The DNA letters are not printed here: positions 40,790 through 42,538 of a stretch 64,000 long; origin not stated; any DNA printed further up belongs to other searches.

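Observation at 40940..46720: Five-gene operon for a polyprenyl-phosphate-linked pentose (arabinose-like or aminopentose) donor, with an unusual class-III aminotransferase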

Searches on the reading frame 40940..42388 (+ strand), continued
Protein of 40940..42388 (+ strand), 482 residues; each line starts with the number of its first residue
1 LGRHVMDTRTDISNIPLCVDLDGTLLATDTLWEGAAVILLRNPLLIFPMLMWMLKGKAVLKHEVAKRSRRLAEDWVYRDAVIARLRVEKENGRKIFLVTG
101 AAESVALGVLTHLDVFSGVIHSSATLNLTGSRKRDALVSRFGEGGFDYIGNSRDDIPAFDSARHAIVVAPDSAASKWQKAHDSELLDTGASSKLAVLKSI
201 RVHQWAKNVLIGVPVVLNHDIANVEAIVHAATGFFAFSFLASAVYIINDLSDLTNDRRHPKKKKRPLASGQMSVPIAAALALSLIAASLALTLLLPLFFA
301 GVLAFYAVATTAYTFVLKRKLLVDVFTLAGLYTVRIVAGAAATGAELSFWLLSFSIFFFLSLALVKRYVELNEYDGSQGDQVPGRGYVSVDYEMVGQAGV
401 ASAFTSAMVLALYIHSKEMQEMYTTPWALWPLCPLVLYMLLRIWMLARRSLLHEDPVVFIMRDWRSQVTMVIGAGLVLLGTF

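Call 83: get_annotated_region(hit=H10, flank=8000)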
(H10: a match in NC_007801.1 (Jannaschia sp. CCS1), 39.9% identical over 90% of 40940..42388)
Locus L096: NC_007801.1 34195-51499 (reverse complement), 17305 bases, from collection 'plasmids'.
description: Jannaschia sp. CCS1 plasmid p1, complete sequence
organism: Jannaschia sp. CCS1 (NCBI taxid 290400)
taxonomy: Bacteria; Pseudomonadota; Alphaproteobacteria; Rhodobacterales; Roseobacteraceae; Jannaschia; Jannaschia sp. CCS1
host: -; source: -; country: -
typing (MOB-suite, as given by PLSDB): mobilizable; replicon rep_cluster_1029; relaxase MOBQ
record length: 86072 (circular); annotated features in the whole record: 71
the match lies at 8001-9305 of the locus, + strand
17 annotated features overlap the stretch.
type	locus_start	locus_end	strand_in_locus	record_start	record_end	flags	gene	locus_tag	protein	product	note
CDS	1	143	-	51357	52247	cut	-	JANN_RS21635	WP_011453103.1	hypothetical protein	-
CDS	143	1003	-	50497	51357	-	-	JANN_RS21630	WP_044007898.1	hypothetical protein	-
CDS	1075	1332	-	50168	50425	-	-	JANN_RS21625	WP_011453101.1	hypothetical protein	-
CDS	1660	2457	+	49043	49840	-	-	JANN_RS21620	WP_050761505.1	WecB/TagA/CpsF family glycosyltransferase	-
CDS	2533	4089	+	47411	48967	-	-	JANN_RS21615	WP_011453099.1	O-antigen ligase family protein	-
CDS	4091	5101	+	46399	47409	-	-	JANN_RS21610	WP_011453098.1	glycosyltransferase family 2 protein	-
CDS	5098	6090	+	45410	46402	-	-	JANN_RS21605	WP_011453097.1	glycosyltransferase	-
CDS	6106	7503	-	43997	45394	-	-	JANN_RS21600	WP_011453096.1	oligosaccharide flippase family protein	-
CDS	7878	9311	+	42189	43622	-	-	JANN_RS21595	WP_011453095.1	UbiA family prenyltransferase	-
CDS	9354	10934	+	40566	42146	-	-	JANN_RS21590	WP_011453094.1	hypothetical protein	-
CDS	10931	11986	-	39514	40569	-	-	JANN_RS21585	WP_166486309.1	glycosyltransferase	-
CDS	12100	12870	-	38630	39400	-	-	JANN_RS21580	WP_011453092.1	FkbM family methyltransferase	-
CDS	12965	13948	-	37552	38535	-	galE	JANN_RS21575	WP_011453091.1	UDP-glucose 4-epimerase GalE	GO:0006012 - galactose metabolic process [Evidence IEA]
CDS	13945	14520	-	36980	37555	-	-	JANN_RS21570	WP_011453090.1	HAD-IIIA family hydrolase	-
CDS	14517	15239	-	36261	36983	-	-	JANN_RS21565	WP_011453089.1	nucleotidyltransferase family protein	-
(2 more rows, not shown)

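Call 84: get_annotated_region(hit=H22, flank=8000)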
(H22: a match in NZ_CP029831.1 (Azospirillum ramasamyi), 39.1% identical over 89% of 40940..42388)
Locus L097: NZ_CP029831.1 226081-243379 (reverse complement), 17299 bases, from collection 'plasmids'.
description: Azospirillum ramasamyi strain M2T2B2 plasmid unnamed7, complete sequence
organism: Azospirillum ramasamyi (NCBI taxid 682998)
taxonomy: Bacteria; Pseudomonadota; Alphaproteobacteria; Rhodospirillales; Azospirillaceae; Azospirillum; Azospirillum ramasamyi
host: -; source: single cell,Cow dung; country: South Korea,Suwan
typing (MOB-suite, as given by PLSDB): non-mobilizable
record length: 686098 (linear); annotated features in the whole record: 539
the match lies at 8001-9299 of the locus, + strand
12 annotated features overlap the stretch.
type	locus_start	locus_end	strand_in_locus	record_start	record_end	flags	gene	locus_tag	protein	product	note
CDS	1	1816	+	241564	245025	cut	smc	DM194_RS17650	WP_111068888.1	chromosome segregation protein SMC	GO:0030261 - chromosome condensation [Evidence IEA]; GO:0007059 - chromosome segregation [Evidence IEA]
CDS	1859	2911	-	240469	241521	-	-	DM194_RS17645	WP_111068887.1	hypothetical protein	-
CDS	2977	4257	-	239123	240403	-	-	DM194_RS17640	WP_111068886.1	FAD-binding oxidoreductase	-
CDS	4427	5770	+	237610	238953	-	-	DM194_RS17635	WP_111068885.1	glutamine synthetase family protein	GO:0006542 - glutamine biosynthetic process [Evidence IEA]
CDS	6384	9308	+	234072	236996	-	-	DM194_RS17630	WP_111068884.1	UbiA family prenyltransferase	-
CDS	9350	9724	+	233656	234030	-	-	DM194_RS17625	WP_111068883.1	EamA family transporter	-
CDS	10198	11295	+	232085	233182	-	-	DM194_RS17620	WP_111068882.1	extracellular solute-binding protein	-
CDS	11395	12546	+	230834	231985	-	potA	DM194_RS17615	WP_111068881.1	polyamine ABC transporter ATP-binding protein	GO:0015846 - polyamine transport [Evidence IEA]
CDS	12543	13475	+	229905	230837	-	-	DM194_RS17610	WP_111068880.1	ABC transporter permease subunit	GO:0055085 - transmembrane transport [Evidence IEA]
CDS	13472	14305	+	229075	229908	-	-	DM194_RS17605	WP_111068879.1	ABC transporter permease subunit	GO:0055085 - transmembrane transport [Evidence IEA]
CDS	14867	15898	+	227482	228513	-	-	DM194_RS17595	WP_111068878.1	agmatine deiminase family protein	-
CDS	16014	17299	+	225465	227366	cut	-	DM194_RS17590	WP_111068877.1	AI-2E family transporter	GO:1905887 - autoinducer AI-2 transmembrane transport [Evidence IEA]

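Call 89: search_protein_families(library=ncbifam, proteins=[L083:12121-12870:+, L084:13166-13903:+, L083:10802-12124:+], max_evalue=0.00001)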
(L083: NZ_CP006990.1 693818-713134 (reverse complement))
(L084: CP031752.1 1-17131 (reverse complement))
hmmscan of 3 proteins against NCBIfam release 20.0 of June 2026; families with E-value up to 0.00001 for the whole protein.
L083:12121-12870:+ (249 aa): 159 families (the best 25 are shown)
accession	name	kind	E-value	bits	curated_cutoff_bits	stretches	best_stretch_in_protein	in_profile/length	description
NF005489.0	PRK07102.1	equivalog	4.2e-109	363.8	267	1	6-249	2-243/243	SDR family oxidoreductase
NF053786.1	DcplherypntRedDprE2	equivalog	6.2e-55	186.6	250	1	3-248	6-251/252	decaprenylphospho-beta-D-erythro-pentofuranosid-2-ulose 2-reductase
NF004110.0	PRK05599.1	equivalog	1.1e-35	123.4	362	1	7-247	2-244/246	SDR family oxidoreductase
NF005437.0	PRK07024.1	equivalog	8e-29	100.8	266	1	6-247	5-246/259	SDR family oxidoreductase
NF005878.0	PRK07825.1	subfamily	1.5e-25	90.1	287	1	5-245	9-246/278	short chain dehydrogenase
NF047420.2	EF_P_mod_YmfI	equivalog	1.5e-24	87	238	1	8-194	2-187/236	elongation factor P 5-aminopentanone reductase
NF005559.1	PRK07231.1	subfamily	3.2e-22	79.3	215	1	5-193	4-194/249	glucose 1-dehydrogenase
NF006099.0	PRK08251.1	equivalog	4.9e-22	78.3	253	1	4-247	3-249/250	SDR family oxidoreductase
NF009466.0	PRK12826.1-2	subfamily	2.1e-20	73.2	222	1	6-191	4-193/248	3-oxoacyl-ACP reductase FabG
TIGR01830.1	3oxo_ACP_reduc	equivalog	3.4e-20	72.7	297.75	1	9-193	2-189/239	3-oxoacyl-[acyl-carrier-protein] reductase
NF004825.0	PRK06181.1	equivalog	5.3e-20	71.8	215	1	5-190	6-193/268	SDR family oxidoreductase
NF004779.0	PRK06125.1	subfamily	2.7e-19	69.7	261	1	4-188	6-189/259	short-chain dehydrogenase/reductase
NF005672.0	PRK07454.1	equivalog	4.2e-19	68.7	234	1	5-191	6-194/241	SDR family oxidoreductase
NF006118.0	PRK08264.1-4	subfamily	1.2e-18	67.5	279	1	4-218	4-211/244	SDR family oxidoreductase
NF004514.1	PRK05855.1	equivalog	2.9e-18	65.8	455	1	8-199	316-510/578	SDR family oxidoreductase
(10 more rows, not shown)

L084:13166-13903:+ (245 aa): 142 families (the best 25 are shown)
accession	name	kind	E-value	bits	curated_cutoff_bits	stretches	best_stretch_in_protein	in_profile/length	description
NF005489.0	PRK07102.1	equivalog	1.5e-103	345.6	267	1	5-245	3-243/243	SDR family oxidoreductase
NF053786.1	DcplherypntRedDprE2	equivalog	1.1e-57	195.6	250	1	6-244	11-251/252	decaprenylphospho-beta-D-erythro-pentofuranosid-2-ulose 2-reductase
NF004110.0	PRK05599.1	equivalog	4.6e-42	144.2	362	1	6-243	3-244/246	SDR family oxidoreductase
NF005437.0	PRK07024.1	equivalog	1.1e-34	120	266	1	4-243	5-246/259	SDR family oxidoreductase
NF006099.0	PRK08251.1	equivalog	2.2e-28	99.1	253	1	2-243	3-249/250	SDR family oxidoreductase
NF005878.0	PRK07825.1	subfamily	7.9e-27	94.3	287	1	5-243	11-248/278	short chain dehydrogenase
NF047420.2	EF_P_mod_YmfI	equivalog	6.3e-25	88.3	238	1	6-210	2-215/236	elongation factor P 5-aminopentanone reductase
NF009466.0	PRK12826.1-2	subfamily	1.3e-21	77.3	222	1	4-209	4-223/248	3-oxoacyl-ACP reductase FabG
NF006118.0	PRK08264.1-4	subfamily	5.8e-21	75.1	279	1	4-239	6-234/244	SDR family oxidoreductase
NF005559.1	PRK07231.1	subfamily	1.1e-19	70.9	215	1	6-215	7-218/249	glucose 1-dehydrogenase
TIGR01829.1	AcAcCoA_reduct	subfamily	1.6e-19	70.5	302.1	1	7-209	4-219/242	acetoacetyl-CoA reductase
NF006073.0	PRK08219.1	equivalog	1.9e-19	70.3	218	1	5-218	5-215/227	SDR family oxidoreductase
TIGR01830.1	3oxo_ACP_reduc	equivalog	2.4e-19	70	297.75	1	6-193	1-191/239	3-oxoacyl-[acyl-carrier-protein] reductase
NF004778.0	PRK06124.1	equivalog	3.2e-19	69.3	303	1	7-192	15-202/256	SDR family oxidoreductase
NF004825.0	PRK06181.1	equivalog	8.1e-19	67.9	215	1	2-189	5-194/268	SDR family oxidoreductase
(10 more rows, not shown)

L083:10802-12124:+ (440 aa): 8 families
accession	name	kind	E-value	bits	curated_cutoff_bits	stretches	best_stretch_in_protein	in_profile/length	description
NF053785.1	DcplphribOxDprE1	equivalog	7.8e-122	407.7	500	1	2-439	6-448/449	decaprenylphosphoryl-beta-D-ribose oxidase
TIGR01678.1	FAD_lactone_ox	subfamily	2.5e-18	66.3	396.8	1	36-198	44-206/438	sugar 1,4-lactone oxidase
TIGR01679.1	bact_FAD_ox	subfamily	1.2e-15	57.4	292.25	1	33-196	35-194/419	FAD-linked oxidoreductase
TIGR00387.1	glcD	equivalog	1.5e-10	40.5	567.9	1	33-173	24-172/413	glycolate oxidase subunit GlcD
TIGR01677.1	pln_FAD_oxido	subfamily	1.9e-10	39.9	383.1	1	57-194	90-234/560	FAD-dependent oxidoreductase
NF049975.1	2HglutDHaseYdiJ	equivalog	4.2e-09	34.8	1350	1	38-152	91-202/1018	D-2-hydroxyglutarate dehydrogenase YdiJ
NF008439.0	PRK11282.1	equivalog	5e-07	28.9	284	1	41-203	35-200/358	glycolate oxidase subunit GlcE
NF041227.1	BagG_FevA2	exception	5.5e-06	25.3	850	1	50-198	87-234/455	bagremycin/ferroverdin biosynthesis FAD-dependent oxygenase BagG/FevA2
